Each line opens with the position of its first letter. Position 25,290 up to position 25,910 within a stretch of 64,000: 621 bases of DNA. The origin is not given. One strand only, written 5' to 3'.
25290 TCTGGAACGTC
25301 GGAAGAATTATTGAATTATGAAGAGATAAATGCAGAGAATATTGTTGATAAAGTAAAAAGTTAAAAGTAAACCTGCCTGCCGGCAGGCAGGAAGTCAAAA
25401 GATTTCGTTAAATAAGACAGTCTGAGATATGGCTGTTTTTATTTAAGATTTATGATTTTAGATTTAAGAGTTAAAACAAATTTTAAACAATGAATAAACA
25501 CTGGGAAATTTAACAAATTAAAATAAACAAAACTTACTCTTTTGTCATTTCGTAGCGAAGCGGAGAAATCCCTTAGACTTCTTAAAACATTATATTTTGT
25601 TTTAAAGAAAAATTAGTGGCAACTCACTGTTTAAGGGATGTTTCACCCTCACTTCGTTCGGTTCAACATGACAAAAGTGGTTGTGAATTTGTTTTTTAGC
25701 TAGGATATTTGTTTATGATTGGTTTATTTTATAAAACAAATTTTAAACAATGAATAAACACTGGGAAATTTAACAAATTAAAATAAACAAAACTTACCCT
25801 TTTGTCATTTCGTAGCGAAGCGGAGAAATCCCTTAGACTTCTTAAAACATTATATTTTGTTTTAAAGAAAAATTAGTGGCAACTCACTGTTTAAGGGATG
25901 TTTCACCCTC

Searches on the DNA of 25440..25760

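Call 83: search_rna_families(source=window, start=25440, end=25760, threshold=evalue, max_evalue=0.1)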
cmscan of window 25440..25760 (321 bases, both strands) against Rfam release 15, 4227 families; matches with E-value up to 0.1: 0.
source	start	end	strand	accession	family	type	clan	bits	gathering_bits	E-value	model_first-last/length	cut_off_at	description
